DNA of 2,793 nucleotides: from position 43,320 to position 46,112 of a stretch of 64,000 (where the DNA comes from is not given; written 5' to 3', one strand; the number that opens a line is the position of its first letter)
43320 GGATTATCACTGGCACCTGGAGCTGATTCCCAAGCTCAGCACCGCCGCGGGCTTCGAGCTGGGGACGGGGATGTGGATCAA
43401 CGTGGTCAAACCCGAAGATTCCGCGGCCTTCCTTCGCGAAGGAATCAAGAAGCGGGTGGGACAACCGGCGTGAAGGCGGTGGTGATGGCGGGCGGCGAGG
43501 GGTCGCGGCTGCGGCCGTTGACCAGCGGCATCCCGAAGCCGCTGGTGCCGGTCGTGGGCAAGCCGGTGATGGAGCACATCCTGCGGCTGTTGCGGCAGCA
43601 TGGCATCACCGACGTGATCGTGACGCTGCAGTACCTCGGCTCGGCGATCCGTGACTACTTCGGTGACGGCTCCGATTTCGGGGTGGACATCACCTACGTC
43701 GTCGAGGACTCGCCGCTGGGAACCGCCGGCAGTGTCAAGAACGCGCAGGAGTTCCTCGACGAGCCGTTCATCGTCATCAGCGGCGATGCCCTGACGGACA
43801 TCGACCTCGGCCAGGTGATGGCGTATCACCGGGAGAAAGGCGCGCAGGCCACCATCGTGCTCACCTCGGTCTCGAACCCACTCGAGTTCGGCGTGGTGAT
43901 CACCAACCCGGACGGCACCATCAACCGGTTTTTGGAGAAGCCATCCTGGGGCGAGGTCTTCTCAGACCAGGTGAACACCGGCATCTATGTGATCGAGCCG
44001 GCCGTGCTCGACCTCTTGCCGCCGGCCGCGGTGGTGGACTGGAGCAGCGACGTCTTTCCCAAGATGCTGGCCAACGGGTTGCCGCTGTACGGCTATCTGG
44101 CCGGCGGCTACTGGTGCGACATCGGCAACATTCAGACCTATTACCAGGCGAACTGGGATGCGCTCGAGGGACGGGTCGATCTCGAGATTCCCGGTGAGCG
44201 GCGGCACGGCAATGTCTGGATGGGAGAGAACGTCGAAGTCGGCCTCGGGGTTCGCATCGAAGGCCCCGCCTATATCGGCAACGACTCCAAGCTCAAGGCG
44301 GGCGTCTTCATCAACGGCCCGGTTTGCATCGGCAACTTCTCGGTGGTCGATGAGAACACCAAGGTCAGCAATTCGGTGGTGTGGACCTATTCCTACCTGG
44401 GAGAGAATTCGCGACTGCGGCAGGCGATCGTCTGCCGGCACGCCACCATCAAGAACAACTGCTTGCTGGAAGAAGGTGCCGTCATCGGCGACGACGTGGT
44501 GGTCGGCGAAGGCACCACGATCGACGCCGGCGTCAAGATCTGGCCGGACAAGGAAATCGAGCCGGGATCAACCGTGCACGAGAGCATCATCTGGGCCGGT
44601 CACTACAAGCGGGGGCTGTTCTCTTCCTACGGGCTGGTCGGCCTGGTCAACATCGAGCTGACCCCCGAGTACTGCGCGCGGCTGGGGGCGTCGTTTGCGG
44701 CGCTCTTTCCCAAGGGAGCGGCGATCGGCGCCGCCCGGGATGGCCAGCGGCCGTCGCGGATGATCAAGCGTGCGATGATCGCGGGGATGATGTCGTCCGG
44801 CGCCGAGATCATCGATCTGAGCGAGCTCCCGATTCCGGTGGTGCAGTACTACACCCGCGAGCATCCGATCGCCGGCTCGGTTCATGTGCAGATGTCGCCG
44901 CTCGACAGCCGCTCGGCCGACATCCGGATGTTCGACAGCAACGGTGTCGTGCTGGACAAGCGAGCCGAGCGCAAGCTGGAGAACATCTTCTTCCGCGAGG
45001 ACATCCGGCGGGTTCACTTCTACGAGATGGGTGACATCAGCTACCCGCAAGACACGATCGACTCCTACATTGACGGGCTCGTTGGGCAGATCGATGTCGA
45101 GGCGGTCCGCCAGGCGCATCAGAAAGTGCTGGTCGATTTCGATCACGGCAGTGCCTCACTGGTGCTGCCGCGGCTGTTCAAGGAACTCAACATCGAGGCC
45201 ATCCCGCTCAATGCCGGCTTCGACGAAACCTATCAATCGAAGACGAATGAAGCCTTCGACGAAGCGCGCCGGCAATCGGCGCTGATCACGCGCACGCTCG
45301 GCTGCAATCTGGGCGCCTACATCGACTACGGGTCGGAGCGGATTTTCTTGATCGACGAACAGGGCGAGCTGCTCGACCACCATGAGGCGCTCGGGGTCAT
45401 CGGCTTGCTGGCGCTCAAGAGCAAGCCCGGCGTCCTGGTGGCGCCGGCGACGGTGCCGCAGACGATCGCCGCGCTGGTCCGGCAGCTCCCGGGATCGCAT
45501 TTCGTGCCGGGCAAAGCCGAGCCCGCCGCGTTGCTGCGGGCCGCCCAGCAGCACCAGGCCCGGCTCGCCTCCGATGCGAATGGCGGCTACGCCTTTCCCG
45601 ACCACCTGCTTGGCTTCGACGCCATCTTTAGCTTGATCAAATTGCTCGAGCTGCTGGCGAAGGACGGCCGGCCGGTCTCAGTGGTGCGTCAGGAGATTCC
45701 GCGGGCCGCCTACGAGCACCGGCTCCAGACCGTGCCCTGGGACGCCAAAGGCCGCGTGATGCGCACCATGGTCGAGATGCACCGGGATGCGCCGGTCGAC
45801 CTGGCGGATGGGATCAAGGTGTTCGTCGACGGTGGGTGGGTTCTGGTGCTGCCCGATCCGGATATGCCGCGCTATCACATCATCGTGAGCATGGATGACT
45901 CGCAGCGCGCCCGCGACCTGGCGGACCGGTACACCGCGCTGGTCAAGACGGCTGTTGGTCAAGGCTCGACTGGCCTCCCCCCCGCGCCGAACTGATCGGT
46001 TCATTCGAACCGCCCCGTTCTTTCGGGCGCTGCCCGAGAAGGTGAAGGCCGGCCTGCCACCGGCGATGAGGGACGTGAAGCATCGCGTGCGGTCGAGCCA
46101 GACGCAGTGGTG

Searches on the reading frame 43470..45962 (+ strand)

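Call 67: search_protein_families(library=pfam, proteins=[window:43470-45962:+], max_evalue=0.001)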
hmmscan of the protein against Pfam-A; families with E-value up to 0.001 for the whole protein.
window:43470-45962:+ (831 aa): 7 families
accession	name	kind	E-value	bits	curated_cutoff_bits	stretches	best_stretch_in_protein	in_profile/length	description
PF00483.29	NTP_transferase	-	1.1e-54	186.1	21.2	1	2-231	1-242/245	Nucleotidyl transferase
PF02878.22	PGM_PMM_I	-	7.7e-22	77.9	22.5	1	383-511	3-135/138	Phosphoglucomutase/phosphomannomutase, alpha/beta/alpha domain I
PF25084.1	LbH_EIF2B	-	9.7e-18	64.6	54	1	247-351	2-105/105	EIF2B subunit epsilon LbH domain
PF02879.22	PGM_PMM_II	-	1e-12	48.9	29.3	1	531-632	1-103/103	Phosphoglucomutase/phosphomannomutase, alpha/beta/alpha domain II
PF00132.30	Hexapep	-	1.6e-12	47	27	2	324-357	1-34/36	Bacterial transferase hexapeptide (six repeats)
PF12804.13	NTP_transf_3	-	1.8e-11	44.9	27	1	3-130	1-120/160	MobA-like NTP transferase domain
PF24894.1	Hexapep_GlmU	-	7.7e-05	23.2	23.3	1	266-351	2-83/104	GlmU-like, C-terminal hexapeptide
